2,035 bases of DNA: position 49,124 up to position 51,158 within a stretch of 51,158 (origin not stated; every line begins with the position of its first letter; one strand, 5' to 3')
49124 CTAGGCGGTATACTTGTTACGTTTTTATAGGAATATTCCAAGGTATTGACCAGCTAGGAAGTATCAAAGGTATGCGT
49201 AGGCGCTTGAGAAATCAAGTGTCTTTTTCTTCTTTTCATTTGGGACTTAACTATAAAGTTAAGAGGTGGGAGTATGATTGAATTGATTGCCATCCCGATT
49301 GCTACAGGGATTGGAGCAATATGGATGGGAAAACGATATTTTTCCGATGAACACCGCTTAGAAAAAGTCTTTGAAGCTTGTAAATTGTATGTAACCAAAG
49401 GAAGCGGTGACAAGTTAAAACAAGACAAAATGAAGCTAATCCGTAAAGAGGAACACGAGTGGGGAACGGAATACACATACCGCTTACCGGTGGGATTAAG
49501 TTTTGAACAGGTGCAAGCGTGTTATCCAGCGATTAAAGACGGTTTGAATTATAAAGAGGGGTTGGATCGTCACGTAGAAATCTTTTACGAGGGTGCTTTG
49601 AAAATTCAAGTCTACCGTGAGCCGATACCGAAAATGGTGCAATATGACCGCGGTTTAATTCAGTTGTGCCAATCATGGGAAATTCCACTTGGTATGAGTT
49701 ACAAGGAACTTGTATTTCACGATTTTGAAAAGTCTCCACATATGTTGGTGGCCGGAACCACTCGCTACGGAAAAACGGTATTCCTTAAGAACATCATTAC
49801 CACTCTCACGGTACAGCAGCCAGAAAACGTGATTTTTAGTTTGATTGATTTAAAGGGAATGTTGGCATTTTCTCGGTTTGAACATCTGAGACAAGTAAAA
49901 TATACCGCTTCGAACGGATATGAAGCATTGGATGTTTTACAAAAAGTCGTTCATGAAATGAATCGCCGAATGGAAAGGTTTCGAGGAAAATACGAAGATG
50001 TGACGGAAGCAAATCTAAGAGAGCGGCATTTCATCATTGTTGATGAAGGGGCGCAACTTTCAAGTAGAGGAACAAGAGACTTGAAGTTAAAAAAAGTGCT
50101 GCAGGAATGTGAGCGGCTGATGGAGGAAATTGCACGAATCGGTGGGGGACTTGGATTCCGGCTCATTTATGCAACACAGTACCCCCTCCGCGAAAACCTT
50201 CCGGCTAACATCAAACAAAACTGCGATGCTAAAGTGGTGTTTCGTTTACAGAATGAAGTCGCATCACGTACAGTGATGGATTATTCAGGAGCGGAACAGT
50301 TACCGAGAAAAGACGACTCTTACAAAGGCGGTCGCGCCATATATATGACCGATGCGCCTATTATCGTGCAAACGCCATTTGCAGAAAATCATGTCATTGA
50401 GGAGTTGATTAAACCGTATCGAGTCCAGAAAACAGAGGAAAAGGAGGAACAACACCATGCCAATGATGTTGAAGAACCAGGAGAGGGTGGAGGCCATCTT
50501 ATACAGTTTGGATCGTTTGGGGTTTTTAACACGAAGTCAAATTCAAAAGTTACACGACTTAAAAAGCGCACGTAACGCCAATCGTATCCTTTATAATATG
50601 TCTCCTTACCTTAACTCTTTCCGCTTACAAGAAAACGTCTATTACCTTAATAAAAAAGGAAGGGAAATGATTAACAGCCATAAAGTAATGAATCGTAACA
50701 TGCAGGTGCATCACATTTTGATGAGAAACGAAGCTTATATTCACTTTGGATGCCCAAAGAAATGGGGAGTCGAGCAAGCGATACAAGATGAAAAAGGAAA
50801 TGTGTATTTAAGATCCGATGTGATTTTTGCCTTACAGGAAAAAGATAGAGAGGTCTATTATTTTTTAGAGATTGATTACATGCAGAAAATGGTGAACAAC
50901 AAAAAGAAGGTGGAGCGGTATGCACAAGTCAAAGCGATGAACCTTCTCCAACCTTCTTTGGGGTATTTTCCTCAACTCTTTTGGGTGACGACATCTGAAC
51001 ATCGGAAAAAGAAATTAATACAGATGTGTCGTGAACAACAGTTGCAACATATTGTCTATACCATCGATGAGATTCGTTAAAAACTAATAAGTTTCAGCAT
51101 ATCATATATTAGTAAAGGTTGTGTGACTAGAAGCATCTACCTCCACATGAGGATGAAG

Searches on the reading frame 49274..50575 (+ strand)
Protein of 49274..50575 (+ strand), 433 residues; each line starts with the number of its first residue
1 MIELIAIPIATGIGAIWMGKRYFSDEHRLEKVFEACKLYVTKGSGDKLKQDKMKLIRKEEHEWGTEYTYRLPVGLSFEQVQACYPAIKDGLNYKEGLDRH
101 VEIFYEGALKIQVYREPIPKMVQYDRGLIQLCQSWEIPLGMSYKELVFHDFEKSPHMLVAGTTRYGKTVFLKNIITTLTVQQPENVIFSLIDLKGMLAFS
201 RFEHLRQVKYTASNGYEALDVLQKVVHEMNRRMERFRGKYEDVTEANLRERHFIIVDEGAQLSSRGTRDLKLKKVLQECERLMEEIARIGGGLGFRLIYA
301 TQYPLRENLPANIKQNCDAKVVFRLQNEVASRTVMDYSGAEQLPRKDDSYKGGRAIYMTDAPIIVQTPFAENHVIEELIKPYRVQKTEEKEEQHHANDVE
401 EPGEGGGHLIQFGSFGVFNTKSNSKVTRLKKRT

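Call 13: search_protein_families(library=phrogs, proteins=[window:49274-50575:+], max_evalue=0.00001)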
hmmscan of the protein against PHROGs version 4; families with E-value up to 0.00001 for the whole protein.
window:49274-50575:+ (433 aa): 4 families
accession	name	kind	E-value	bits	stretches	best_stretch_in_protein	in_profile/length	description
phrog_1358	-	moron, auxiliary metabolic gene and host takeover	4e-105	353.6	1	1-399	446-841/1382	FtsK/SpoIIIE-like protein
phrog_3551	-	moron, auxiliary metabolic gene and host takeover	1.4e-18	67.3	1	147-395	429-678/758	FtsK/SpoIIIE-like protein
phrog_17074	-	unknown function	2.5e-09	37.2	1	149-336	196-394/621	-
phrog_2666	-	head and packaging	4.8e-08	33.1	1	154-346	321-505/555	terminase large subunit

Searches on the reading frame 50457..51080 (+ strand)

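Call 13: search_protein_families(library=phrogs, proteins=[window:50457-51080:+], max_evalue=0.00001)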
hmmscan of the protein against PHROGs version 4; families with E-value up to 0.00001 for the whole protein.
window:50457-51080:+ (207 aa): 3 families
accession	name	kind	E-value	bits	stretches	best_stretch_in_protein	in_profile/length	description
phrog_2190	-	DNA, RNA and nucleotide metabolism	5.4e-60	203.7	1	8-206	2-196/197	replication initiation protein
phrog_22495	-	DNA, RNA and nucleotide metabolism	1.8e-23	83.9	1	89-207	1-113/113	replication initiation protein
phrog_9381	-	DNA, RNA and nucleotide metabolism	4.9e-07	30.4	1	111-186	169-254/288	replication initiation by nicking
